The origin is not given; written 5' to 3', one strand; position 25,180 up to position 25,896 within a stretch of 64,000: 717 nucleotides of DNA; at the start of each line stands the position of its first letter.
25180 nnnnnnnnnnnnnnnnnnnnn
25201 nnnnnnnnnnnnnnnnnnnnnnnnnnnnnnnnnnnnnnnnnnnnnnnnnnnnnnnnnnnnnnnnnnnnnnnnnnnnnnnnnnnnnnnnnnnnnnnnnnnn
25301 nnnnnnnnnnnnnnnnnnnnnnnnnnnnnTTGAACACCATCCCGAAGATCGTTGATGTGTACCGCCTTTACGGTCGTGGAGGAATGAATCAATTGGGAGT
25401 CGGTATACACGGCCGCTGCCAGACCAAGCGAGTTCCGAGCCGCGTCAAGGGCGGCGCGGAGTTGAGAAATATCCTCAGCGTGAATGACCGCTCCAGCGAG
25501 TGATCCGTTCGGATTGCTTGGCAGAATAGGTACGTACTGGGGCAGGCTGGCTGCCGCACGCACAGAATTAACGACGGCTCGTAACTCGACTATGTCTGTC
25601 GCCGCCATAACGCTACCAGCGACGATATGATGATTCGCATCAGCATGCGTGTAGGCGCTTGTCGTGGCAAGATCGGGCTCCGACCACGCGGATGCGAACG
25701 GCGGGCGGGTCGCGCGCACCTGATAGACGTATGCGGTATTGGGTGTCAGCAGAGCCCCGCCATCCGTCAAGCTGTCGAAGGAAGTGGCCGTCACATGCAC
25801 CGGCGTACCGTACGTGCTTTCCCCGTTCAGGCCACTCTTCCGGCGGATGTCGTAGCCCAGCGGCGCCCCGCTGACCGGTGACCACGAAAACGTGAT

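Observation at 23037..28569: Ancient tandem duplication of 'subtilase C-terminus + beta-propeller partner' with preserved ATGA couplings and one decayed copy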

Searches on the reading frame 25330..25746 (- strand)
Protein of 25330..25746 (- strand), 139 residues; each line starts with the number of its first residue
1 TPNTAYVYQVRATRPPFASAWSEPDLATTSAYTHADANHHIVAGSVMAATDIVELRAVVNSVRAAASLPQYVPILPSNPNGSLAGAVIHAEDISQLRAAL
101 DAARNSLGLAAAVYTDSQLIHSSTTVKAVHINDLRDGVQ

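Call 21: find_homologous_proteins(query=A1, max_evalue=0.01)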
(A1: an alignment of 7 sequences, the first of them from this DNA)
Query A1 (7 sequences) (139 aa, profile of the alignment): 57 proteins with E <= 0.01 among 8000 candidates.
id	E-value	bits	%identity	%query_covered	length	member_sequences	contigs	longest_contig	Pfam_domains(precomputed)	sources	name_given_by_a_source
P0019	1.9e-63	230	58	100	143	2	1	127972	-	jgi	jgi:hypothetical protein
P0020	3.4e-57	210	60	99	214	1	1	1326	PF00041.28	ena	-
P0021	5.3e-50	187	58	99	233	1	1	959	PF00041.28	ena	-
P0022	7.3e-29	118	42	100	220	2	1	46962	-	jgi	jgi:hypothetical protein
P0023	8.2e-29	118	39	99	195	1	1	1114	-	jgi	jgi:hypothetical protein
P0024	9.3e-29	118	43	98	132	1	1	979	-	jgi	jgi:hypothetical protein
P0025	1.7e-28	117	44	96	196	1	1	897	-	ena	-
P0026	8.7e-27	112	37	100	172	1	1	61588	PF00041.28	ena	-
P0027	2.2e-26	110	45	99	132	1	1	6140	-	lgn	-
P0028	2.7e-26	110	42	100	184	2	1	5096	-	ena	-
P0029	2.8e-26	110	36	99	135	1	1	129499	-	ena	-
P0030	3.2e-26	110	42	97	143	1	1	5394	-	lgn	-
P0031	6.7e-26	109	46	99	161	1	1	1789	-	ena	-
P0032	1.7e-25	108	40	97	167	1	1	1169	-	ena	-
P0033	1.2e-24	105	38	100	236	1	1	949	-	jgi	jgi:hypothetical protein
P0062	3.3e-16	77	35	87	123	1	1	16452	-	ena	-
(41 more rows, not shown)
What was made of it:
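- Tried and rejected: The homologue search (call 21) gave many 120-240-aa ORFs starting near '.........'.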

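Call 22: find_encoding_contigs(protein=P0029, flank=7000, max_places=2)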
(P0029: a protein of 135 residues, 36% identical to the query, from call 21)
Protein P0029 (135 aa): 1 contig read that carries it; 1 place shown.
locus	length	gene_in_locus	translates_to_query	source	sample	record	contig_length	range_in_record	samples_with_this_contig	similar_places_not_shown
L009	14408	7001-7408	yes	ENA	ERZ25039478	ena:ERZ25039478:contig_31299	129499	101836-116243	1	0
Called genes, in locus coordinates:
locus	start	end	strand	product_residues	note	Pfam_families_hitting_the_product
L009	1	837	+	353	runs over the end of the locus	-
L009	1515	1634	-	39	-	-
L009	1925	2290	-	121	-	-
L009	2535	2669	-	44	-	-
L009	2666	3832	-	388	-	PF07995:GSDH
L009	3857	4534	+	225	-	-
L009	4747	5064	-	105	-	-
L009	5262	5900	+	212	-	-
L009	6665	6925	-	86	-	-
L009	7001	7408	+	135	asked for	-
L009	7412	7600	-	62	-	-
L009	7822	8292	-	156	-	PF00999:Na_H_Exchanger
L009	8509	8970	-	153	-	PF00999:Na_H_Exchanger (weak)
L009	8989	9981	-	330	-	PF00248:Aldo_ket_red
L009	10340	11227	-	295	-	-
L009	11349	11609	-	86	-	PF02687:FtsX (weak)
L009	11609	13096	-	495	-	PF02687:FtsX (weak), PF12704:MacB_PCD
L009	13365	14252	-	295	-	-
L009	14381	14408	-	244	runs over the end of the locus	PF13489:Methyltransf_23, PF08241:Methyltransf_11 (weak), PF08242:Methyltransf_12 (weak)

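Call 23: find_encoding_contigs(protein=P0026, flank=7000, max_places=2)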
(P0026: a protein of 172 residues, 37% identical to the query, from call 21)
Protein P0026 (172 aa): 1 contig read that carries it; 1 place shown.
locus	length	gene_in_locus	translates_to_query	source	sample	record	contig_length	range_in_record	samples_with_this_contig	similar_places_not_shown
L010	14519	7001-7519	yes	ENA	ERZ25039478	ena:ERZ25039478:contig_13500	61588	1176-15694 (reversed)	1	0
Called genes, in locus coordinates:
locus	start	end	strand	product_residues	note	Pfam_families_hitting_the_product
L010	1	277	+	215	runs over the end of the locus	PF01566:Nramp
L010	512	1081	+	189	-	PF07819:PGAP1 (weak)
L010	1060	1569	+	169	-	-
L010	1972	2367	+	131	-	-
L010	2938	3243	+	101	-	-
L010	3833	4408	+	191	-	-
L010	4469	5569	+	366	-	-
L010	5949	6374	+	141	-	-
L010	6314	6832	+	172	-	PF01833:TIG (weak)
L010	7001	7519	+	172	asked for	PF00041:fn3 (faint)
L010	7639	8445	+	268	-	-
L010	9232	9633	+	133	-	-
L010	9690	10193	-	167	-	-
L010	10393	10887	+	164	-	-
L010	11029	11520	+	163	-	-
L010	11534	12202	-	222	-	PF03544:TonB_C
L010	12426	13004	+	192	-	-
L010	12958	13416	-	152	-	-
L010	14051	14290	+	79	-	PF13671:AAA_33 (weak)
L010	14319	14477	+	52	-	-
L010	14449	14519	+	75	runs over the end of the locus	-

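Call 24: find_encoding_contigs(protein=P0022, flank=7000, max_places=2)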
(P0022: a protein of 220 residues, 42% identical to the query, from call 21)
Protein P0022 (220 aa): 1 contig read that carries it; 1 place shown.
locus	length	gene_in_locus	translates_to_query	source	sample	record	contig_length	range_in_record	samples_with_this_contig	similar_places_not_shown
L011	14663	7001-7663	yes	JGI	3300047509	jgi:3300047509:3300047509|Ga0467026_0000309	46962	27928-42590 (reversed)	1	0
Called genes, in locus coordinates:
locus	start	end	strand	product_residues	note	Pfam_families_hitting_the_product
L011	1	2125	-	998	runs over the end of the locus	PF12705:PDDEXK_1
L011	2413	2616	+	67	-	PF00313:CSD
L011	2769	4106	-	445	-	PF01116:F_bP_aldolase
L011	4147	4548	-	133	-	PF00072:Response_reg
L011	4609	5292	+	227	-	PF03315:SDH_beta, PF01842:ACT, PF13291:ACT_4 (weak), PF22629:ACT_AHAS_ss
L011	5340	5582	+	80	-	PF22513:FitA-like_RHH (weak)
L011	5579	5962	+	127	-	PF01850:PIN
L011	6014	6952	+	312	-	PF03313:SDH_alpha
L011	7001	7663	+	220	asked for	-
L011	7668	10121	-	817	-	PF26549:Tricorn_N (weak), PF02129:Peptidase_S15 (faint), PF00326:Peptidase_S9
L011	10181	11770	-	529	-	PF00512:HisKA, PF13581:HATPase_c_2 (faint), PF02518:HATPase_c, PF00072:Response_reg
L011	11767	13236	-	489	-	PF00154:RecA_N (faint), PF03796:DnaB_C (faint), PF06745:ATPase, PF13191:AAA_16 (faint), PF23442:DUF7125 (faint), PF05729:NACHT (faint), PF13481:AAA_25, PF06745:ATPase, +3 more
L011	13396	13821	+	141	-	PF01575:MaoC_dehydratas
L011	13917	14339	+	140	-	-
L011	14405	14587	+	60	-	-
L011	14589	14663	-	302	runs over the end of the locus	PF00578:AhpC-TSA, PF08534:Redoxin, PF00085:Thioredoxin (faint), PF13098:Thioredoxin_2 (weak), PF13728:TraF (faint), PF13905:Thioredoxin_8 (faint)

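Call 31: find_encoding_contigs(protein=P0019, flank=3000, max_places=8)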
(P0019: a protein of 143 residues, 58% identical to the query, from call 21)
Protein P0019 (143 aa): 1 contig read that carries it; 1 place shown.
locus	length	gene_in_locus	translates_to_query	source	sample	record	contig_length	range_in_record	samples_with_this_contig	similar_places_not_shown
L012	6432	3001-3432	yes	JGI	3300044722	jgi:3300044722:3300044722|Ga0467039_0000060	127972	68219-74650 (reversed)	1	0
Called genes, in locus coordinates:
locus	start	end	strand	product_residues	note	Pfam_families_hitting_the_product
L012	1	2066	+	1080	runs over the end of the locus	PF00082:Peptidase_S8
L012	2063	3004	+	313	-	-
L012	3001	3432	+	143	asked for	-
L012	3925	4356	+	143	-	-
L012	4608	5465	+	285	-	PF13517:FG-GAP_3 (faint)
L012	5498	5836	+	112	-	PF11196:DUF2834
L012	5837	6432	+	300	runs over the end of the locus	PF17286:PRMT5_C, PF22528:PRMT_C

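Call 41: search_solved_structures(query=A1, max_evalue=10, show_alignments=3)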
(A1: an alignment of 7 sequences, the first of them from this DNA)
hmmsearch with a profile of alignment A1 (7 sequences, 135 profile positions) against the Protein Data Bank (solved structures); distinct sequences matched with E-value up to 10: 5.
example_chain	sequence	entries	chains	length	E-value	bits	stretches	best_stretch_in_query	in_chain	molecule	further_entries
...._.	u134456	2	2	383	0.088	16.1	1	68-119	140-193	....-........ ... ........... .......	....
3r6h_A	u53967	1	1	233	0.098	16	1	34-126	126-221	Enoyl-CoA hydratase, EchA3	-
6c7c_A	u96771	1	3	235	0.12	15.7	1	35-126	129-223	Enoyl-CoA hydratase, EchA3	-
7uyy_A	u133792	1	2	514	0.47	13.7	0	73-102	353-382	Aldehyde dehydrogenase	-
3rpf_C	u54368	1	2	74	1.7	11.9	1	74-123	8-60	Molybdopterin converting factor, subunit 1 (MoaD)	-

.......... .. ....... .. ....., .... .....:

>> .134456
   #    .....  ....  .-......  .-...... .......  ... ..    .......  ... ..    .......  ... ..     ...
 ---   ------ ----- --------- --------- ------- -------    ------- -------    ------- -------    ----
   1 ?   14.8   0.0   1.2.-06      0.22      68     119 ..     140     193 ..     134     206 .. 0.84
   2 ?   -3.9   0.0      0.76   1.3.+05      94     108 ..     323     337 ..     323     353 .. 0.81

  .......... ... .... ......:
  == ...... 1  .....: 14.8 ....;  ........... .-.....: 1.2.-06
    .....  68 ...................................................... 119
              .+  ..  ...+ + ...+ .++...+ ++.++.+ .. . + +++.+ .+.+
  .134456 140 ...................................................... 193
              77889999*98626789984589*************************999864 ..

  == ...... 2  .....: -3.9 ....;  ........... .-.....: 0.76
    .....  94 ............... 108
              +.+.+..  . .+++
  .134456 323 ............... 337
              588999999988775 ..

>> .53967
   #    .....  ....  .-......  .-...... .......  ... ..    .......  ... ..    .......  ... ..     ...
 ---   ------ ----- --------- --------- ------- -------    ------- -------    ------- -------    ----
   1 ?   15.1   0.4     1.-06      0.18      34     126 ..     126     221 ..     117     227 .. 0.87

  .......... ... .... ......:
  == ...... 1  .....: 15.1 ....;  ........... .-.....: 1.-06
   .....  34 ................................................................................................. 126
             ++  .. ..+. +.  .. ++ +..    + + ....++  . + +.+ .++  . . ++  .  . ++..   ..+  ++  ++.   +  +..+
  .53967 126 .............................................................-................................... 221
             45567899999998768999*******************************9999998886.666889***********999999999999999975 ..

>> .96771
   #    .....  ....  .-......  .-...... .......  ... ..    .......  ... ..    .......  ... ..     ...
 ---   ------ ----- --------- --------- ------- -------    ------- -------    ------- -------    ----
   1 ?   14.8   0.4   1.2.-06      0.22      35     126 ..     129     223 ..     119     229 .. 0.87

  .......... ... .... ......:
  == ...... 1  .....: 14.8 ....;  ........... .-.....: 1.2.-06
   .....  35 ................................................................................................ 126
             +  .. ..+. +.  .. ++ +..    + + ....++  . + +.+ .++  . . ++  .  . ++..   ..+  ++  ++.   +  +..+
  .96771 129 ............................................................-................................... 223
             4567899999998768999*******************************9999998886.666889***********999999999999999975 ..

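Call 42: search_protein_families(library=phrogs, proteins=[P0024, P0029], max_evalue=0.1)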
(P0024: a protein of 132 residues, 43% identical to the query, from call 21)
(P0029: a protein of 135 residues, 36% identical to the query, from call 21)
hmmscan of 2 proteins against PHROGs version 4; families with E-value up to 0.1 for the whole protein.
P0024 (132 aa): 6 families
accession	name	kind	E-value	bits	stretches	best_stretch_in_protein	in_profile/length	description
phrog_6813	-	unknown function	0.011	14.9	1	2-101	664-763/907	-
phrog_32822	-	head and packaging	0.014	13.9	1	3-63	733-794/1548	virion structural protein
phrog_31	-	tail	0.017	13.8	1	4-60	1035-1093/1565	central tail fiber J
phrog_18847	-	unknown function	0.02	16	1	6-98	22-108/126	-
phrog_16011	-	unknown function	0.033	15.4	0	44-59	33-48/69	-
phrog_27560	-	unknown function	0.063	14.3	1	45-113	8-72/146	-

P0029 (135 aa): 2 families
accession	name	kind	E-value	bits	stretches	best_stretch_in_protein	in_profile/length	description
phrog_31780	-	unknown function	0.0069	18.1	0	82-102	96-116/125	-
phrog_16011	-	unknown function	0.027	15.7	0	45-64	33-52/69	-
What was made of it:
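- Tried and rejected: A profile search of PDB sequences found nothing credible (call 41), and PHROGs gave nothing useful (call 42).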

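Call 68: find_encoding_contigs(protein=P0062, flank=8000, max_places=3)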
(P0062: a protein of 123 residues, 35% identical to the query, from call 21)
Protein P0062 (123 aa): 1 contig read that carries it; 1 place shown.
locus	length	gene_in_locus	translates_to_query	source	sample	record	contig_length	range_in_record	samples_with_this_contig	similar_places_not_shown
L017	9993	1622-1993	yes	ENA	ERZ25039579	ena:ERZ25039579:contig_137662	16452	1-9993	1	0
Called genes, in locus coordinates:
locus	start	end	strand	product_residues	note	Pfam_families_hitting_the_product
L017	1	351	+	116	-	?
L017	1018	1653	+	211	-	-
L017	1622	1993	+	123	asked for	-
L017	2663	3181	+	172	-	PF05175:MTS, PF06325:PrmA, PF13489:Methyltransf_23, PF13847:Methyltransf_31, PF08241:Methyltransf_11, PF08242:Methyltransf_12, PF13649:Methyltransf_25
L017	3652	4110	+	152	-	PF10027:DUF2269 (weak)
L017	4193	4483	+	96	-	PF01230:HIT, PF11969:DcpS_C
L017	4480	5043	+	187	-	-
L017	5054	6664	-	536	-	PF00501:AMP-binding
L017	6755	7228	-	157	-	PF12802:MarR_2, PF22381:Staph_reg_Sar_Rot (weak), PF01047:MarR, PF09339:HTH_IclR (faint), PF13412:HTH_24 (weak)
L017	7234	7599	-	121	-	-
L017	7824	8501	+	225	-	PF01494:FAD_binding_3 (weak)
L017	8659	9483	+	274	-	PF01790:LGT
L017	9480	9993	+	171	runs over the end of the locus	-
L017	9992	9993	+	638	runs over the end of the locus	PF04055:Radical_SAM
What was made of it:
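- Tried and rejected: The ones with context (L009, L010, L017; calls 22, 23, 68) are pieces of frameshift-broken genes in long-read assemblies, and one (L011, call 24) is isolated.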
